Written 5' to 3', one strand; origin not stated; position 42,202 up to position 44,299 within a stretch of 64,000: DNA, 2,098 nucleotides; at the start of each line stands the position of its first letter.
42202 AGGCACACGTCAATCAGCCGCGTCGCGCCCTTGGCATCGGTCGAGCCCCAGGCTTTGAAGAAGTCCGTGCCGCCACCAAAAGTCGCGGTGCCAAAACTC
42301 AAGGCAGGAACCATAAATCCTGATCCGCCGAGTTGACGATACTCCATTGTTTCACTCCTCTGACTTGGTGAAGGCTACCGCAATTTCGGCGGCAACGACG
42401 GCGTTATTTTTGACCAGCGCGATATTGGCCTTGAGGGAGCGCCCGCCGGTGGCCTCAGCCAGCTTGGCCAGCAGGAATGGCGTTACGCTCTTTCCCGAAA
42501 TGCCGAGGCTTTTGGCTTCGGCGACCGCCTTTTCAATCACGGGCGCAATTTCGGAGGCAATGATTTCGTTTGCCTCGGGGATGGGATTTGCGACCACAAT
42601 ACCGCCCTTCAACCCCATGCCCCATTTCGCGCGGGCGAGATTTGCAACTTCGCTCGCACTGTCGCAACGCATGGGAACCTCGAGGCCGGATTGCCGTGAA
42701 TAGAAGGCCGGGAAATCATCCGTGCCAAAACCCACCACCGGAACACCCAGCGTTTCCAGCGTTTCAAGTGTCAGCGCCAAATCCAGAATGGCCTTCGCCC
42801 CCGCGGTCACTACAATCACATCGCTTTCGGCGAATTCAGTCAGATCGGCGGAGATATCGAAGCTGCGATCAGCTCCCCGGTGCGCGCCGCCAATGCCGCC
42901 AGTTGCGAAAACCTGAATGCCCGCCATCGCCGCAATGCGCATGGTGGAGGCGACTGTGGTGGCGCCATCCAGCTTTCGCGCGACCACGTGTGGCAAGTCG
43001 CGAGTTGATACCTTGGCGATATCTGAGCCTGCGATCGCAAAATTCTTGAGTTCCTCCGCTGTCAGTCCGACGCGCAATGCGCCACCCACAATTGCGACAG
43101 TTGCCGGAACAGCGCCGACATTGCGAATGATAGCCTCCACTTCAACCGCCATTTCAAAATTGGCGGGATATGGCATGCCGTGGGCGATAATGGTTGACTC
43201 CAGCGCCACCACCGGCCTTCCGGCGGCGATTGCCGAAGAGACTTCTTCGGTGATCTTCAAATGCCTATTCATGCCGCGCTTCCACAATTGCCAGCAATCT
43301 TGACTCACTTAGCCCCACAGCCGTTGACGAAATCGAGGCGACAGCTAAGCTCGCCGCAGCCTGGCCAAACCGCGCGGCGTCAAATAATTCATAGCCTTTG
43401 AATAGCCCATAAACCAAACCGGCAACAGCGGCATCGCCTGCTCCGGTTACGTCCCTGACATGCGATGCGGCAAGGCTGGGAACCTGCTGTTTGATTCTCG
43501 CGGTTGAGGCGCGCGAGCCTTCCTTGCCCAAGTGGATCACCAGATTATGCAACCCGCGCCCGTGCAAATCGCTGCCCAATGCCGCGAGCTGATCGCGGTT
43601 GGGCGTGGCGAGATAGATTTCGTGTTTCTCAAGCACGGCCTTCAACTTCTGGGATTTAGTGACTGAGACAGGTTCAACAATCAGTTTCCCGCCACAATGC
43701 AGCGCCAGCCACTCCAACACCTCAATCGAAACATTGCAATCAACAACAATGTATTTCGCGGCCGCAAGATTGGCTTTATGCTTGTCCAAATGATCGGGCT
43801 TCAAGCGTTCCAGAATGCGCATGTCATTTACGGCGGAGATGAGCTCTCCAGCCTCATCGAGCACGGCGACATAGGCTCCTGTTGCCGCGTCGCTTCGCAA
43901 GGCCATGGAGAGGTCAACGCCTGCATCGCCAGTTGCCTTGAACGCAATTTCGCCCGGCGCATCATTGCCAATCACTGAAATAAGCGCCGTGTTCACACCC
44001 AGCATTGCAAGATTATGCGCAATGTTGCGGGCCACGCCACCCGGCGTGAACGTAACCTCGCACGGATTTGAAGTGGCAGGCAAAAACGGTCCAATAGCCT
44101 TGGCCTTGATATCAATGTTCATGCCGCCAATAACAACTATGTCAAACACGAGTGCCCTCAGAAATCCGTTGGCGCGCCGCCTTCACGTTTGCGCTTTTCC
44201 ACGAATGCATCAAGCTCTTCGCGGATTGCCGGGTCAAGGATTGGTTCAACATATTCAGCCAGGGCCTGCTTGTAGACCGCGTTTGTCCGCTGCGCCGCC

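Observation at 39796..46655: Tightly coupled lysR-mttB-psuK-psuG-AKR-mttB operon: candidate pathway for methylated (pseudo)uridine or C-nucleoside catabolism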

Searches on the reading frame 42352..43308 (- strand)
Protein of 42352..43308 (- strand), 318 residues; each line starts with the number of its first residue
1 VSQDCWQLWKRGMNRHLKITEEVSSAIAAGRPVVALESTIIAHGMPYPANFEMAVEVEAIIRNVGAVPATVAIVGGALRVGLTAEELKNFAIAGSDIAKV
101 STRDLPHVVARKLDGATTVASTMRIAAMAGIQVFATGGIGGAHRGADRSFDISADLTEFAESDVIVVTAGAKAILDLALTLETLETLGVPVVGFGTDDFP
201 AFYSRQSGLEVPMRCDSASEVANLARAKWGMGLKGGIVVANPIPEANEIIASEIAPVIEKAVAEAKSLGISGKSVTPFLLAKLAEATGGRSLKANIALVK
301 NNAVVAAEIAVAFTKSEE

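Call 4: search_protein_families(library=pfam, proteins=[window:42352-43308:-])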
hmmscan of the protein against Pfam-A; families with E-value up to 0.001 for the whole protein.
window:42352-43308:- (318 aa): 1 family
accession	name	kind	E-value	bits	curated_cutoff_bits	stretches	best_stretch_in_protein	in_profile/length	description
PF04227.17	Indigoidine_A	-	9e-126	419.5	25.2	1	22-312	1-291/291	Indigoidine synthase A like protein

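Call 5: search_protein_families(library=ncbifam, proteins=[window:42352-43308:-])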
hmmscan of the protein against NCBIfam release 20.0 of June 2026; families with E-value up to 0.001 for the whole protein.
window:42352-43308:- (318 aa): 0 families

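Call 6: find_encoding_contigs(protein=window:42352-43272:-, flank=10000, max_places=10)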
Protein window:42352-43272:- (306 aa): no gene with exactly this product is on record in the collection.

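Call 9: find_related_loci(query=window:42352-43272:-, collection=genome_contigs, flank=10000)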
Query window:42352-43272:- (306 aa) in genome_contigs; peptide patterns used: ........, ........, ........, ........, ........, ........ (x = any residue, [..] = any of these).
599 stretches matched a pattern (row limit reached: there are more); 536 encode a relative of the query (tblastn E <= 1e-3); the best 80 are kept; 80 distinct loci.
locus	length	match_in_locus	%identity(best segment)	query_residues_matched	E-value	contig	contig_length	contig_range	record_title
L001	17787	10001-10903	82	1-301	4e-163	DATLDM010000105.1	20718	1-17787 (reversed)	MAG TPA_asm: Aestuariivirga sp. isolate SMAG_U14350 k141_3502982, whole genome shotgun sequence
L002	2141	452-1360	80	1-303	4e-173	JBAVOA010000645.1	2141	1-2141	MAG: Aestuariivirga sp. isolate MFD02971_ilm_asm_bin4 k127_224548, whole genome shotgun sequence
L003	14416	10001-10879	80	1-293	2e-155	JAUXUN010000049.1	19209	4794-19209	MAG: Aestuariivirga sp. isolate C15_concoct.bin.12 C15_k141_205445, whole genome shotgun sequence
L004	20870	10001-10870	80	1-290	1e-154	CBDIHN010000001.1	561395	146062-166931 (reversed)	MAG: Aestuariivirga sp. isolate 31e02b4e-d8ef-4c57-bb65-e1a371f70472 genome assembly, contig: contig_1, whole genome sho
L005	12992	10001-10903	78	1-301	8e-154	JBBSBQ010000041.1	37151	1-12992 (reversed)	MAG: Hyphomicrobiales bacterium isolate La6_metabat2.161 La6_metabat2.161_K_1059324_L_37151_cov_18.4043, whole genome sh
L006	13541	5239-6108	81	1-290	3e-153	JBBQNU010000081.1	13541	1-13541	MAG: Hyphomicrobiales bacterium isolate Co_metawrap_265 Cmw_265_k141_7792337_length_13541_cov_6.0000, whole genome shotg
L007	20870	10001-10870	80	1-290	4e-147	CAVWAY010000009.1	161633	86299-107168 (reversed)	MAG: uncultured Alphaproteobacteria bacterium isolate MFD09730.bin.2.68 genome assembly, contig: contig_24584, whole gen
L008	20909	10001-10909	72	1-303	2e-140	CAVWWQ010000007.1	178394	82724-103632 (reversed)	MAG: uncultured Alphaproteobacteria bacterium isolate MFD09368.bin.2.41 genome assembly, contig: contig_62715, whole gen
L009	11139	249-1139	72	7-303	6e-140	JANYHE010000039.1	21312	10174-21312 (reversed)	MAG: Hyphomicrobiales bacterium isolate GL140_1_metabinner_20 GL140_1_k141_348892, whole genome shotgun sequence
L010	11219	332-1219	70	8-303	1e-137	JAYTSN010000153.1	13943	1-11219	MAG: Aestuariivirga sp. isolate GFS_5127 GFS_5127_152, whole genome shotgun sequence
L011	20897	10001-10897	70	5-303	4e-137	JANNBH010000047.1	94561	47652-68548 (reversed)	MAG: Hyphomicrobiales bacterium isolate OTE_78_metabat_358 OTE_78_k141_4071165, whole genome shotgun sequence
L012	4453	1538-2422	72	7-301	1e-137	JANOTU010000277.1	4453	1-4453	MAG: Hyphomicrobiales bacterium isolate VAR_39_metabat_24 VAR_39_k141_6151431, whole genome shotgun sequence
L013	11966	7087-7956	74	1-290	3e-135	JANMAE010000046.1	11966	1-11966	MAG: Hyphomicrobiales bacterium isolate OTE_12_metabat_129 OTE_12_k141_2983792, whole genome shotgun sequence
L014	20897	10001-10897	72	5-303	8e-131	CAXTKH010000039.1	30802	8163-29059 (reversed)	MAG TPA_asm: uncultured Aestuariivirga sp. isolate public_SRR11456922_metawrap_bin.3 genome assembly, contig: public_SRR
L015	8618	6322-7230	69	1-303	4e-130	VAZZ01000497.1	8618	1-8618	MAG: Alphaproteobacteria bacterium isolate AP_21 14_0903_13_30cm_scaffold_7915817, whole genome shotgun sequence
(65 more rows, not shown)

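Call 24: search_solved_structures(query=window:42352-43272:-, show_alignments=2)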
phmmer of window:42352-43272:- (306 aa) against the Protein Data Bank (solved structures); distinct sequences matched with E-value up to 0.001: 6.
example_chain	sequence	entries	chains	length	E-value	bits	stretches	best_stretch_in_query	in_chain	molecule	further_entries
4gij_A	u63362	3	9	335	8.2e-103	347.1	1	5-301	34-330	Pseudouridine-5'-phosphate glycosidase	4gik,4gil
4gim_A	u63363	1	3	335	7.9e-102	343.8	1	5-301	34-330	Pseudouridine-5'-phosphate glycosidase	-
8k05_A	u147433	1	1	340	2.8e-84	286.3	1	5-302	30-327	Pseudouridine-5'-phosphate glycosidase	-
8k06_A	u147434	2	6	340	2.7e-83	283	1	5-302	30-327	Pseudouridine-5'-phosphate glycosidase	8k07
1vkm_A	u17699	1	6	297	4.8e-62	213.4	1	11-303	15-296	conserved hypothetical protein TM1464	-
4ex8_A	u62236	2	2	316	1.6e-56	195.3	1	4-302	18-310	AlnA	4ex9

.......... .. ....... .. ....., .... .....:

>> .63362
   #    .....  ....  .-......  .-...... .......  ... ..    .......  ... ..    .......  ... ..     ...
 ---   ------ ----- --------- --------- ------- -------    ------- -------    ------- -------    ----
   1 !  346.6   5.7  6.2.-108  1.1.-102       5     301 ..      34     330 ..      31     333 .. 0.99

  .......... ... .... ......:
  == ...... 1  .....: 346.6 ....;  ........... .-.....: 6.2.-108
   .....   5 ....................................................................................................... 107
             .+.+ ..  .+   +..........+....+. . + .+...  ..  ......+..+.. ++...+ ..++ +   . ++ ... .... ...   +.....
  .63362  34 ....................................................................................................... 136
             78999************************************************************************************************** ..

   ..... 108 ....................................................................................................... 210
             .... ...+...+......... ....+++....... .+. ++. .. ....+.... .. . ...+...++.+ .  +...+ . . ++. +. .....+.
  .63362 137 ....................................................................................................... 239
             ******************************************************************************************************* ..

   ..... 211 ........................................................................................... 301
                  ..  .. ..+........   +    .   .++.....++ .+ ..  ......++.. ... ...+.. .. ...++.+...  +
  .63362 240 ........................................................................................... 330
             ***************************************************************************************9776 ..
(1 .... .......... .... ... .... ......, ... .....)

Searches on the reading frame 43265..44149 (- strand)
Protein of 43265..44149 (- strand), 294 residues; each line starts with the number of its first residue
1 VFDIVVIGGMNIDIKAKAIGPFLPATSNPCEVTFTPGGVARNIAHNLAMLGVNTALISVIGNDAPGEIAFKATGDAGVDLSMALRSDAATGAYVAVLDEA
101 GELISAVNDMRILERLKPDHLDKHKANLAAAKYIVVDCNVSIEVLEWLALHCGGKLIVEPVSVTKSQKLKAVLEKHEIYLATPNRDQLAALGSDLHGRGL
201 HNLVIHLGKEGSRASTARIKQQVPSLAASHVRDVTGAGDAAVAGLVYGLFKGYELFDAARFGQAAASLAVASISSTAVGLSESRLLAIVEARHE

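Call 4: search_protein_families(library=pfam, proteins=[window:43265-44149:-])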
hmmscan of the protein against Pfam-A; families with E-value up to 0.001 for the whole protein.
window:43265-44149:- (294 aa): 1 family
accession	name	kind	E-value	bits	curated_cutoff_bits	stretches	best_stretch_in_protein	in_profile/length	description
PF00294.29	PfkB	-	9.7e-39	133.9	25.8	1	2-276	2-296/302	pfkB family carbohydrate kinase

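Call 5: search_protein_families(library=ncbifam, proteins=[window:43265-44149:-])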
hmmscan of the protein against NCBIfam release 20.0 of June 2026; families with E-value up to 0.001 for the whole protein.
window:43265-44149:- (294 aa): 23 families
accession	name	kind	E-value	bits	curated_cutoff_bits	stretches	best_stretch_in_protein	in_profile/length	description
NF007355.0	PRK09850.1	equivalog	7.1e-49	166.6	540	1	4-291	7-308/313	pseudouridine kinase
NF007416.0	PRK09954.1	equivalog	3.5e-44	151.2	561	1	4-289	60-359/362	sugar kinase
TIGR02152.1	D_ribokin_bact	equivalog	5.7e-24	85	299.65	1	4-273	1-284/298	ribokinase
TIGR04382.1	myo_inos_iolC_N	equivalog_domain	6.2e-21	75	300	2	174-276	195-296/309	5-dehydro-2-deoxygluconokinase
NF041134.1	R1P_kin_Thcocales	equivalog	8.7e-18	64.7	500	1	2-275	1-268/291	ADP-dependent ribose-1-phosphate kinase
NF053626.1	RibKinHalex1628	equivalog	8.4e-17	61.6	330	1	35-275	36-278/293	ATP-dependent ribose-1-phosphate kinase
TIGR02198.1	rfaE_dom_I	equivalog_domain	5.6e-16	58.6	345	1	34-282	45-309/315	D-glycero-beta-D-manno-heptose-7-phosphate kinase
NF008353.0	PRK11142.1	equivalog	1.1e-14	54.7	341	1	4-271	5-285/307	ribokinase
NF006957.1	PRK09434.1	equivalog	1.2e-12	47.9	450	2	175-263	187-274/302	fructokinase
NF007321.0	PRK09813.1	equivalog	3.5e-12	46.4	247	1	36-270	23-255/261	fructoselysine 6-kinase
NF047869.1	myo_kin_aldol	exception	6.5e-12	44.6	600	1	2-83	7-85/586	bifunctional 5-dehydro-2-deoxygluconokinase/5-dehydro-2-deoxyphosphogluconate aldolase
TIGR03828.1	pfkB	equivalog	5.1e-11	42.1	292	1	184-276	197-288/305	1-phosphofructokinase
NF007068.0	PRK09513.1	equivalog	5.6e-11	42.2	432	1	186-290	203-303/312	1-phosphofructokinase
TIGR03168.1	1-PFK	subfamily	9.9e-11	41.1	216.4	1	184-277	197-289/305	hexose kinase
NF008454.0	PRK11316.1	equivalog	1.8e-10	40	521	1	36-282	50-307/475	bifunctional D-glycero-beta-D-manno-heptose-7-phosphate kinase/D-glycero-beta-D-manno-heptose 1-phosphate adenylyltransferase HldE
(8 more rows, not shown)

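Call 29: search_solved_structures(query=window:43265-44149:-, show_alignments=2, max_evalue=1e-10)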
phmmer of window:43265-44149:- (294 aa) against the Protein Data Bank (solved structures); distinct sequences matched with E-value up to 1e-10: 7.
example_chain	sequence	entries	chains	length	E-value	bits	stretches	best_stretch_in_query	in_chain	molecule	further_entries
7vkp_A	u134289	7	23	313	5.1e-43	150.9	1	4-290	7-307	PfkB domain protein | Pseudouridine kinase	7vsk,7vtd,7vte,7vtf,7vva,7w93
7vtg_A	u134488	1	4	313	1.4e-42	149.5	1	4-290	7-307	Pseudouridine kinase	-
3kzh_A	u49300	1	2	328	7.9e-29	104.4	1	5-272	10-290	Probable sugar kinase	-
7c1x_A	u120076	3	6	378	1.9e-27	99.9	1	4-200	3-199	PfkB-like carbohydrate kinase family protein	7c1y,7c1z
2nwh_A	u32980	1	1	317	1.1e-22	84.2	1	3-287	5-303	carbohydrate kinase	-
3h49_A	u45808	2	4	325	4.7e-16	62.5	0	197-285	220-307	Ribokinase | Uncharacterized sugar kinase ydjH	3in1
11bl_A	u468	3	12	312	2e-11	47.3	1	4-278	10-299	Ribokinase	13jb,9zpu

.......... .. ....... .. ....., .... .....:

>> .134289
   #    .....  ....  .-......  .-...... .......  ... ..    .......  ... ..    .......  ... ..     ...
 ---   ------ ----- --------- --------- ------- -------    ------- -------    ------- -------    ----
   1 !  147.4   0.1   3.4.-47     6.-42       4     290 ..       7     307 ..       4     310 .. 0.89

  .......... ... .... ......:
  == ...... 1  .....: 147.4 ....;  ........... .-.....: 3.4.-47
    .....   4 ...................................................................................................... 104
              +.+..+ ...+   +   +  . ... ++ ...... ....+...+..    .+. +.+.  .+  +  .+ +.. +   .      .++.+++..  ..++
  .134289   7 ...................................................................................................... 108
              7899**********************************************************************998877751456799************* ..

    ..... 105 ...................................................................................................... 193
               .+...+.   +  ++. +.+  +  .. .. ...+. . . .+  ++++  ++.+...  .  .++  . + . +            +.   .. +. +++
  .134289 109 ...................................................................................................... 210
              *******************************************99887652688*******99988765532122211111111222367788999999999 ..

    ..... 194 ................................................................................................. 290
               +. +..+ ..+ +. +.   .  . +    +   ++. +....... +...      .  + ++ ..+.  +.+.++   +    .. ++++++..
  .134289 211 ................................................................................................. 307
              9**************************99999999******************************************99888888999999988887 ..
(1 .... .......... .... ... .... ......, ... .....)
